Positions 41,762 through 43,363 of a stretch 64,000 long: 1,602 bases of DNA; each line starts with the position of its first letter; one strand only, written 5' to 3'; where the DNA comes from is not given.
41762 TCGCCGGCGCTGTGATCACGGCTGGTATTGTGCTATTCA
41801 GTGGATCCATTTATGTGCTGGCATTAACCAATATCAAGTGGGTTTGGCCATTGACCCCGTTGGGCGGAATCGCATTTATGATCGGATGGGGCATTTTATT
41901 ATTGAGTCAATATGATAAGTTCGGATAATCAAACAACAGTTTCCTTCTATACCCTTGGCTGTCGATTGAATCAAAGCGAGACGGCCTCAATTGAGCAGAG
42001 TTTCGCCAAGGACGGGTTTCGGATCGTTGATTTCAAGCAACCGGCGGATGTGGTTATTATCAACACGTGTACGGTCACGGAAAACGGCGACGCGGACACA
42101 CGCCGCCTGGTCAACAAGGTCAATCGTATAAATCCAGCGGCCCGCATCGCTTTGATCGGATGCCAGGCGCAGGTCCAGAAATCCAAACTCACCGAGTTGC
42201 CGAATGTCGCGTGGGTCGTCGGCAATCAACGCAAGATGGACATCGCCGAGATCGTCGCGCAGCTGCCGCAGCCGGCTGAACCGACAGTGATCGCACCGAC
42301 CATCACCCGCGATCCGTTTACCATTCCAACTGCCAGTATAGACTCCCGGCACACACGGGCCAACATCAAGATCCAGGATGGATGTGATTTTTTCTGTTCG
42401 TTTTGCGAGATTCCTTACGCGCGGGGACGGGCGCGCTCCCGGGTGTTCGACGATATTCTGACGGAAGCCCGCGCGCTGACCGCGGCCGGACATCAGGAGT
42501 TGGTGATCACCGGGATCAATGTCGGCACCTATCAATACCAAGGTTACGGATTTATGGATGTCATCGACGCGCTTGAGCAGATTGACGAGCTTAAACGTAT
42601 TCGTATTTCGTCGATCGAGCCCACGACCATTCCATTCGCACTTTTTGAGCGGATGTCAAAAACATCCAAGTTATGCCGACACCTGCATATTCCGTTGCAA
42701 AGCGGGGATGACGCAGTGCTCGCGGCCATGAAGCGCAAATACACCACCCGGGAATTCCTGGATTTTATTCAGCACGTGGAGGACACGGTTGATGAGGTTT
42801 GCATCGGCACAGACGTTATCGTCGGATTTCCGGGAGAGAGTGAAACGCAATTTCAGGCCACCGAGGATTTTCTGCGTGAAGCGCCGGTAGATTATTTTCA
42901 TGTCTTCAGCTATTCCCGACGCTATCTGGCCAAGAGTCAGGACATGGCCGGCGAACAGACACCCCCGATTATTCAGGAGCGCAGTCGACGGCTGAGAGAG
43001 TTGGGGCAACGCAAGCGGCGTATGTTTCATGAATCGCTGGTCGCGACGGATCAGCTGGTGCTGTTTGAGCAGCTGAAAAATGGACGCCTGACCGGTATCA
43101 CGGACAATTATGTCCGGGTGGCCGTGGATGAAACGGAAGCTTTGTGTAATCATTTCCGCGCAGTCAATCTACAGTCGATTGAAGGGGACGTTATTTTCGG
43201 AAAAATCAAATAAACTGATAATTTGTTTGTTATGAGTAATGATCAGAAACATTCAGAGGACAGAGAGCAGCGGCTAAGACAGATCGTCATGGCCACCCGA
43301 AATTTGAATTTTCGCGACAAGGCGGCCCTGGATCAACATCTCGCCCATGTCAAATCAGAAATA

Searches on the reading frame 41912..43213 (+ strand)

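Call 62: search_protein_families(library=pfam, proteins=[window:41912-43213:+], max_evalue=0.1)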
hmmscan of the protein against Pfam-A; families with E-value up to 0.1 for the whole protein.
window:41912-43213:+ (433 aa): 2 families
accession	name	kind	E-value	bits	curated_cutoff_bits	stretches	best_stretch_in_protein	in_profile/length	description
PF04055.27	Radical_SAM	-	2e-22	80.6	29.5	1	152-321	1-166/166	Radical SAM superfamily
PF00919.26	UPF0004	-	3.2e-22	78.8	27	1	10-104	2-98/98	Uncharacterized protein family UPF0004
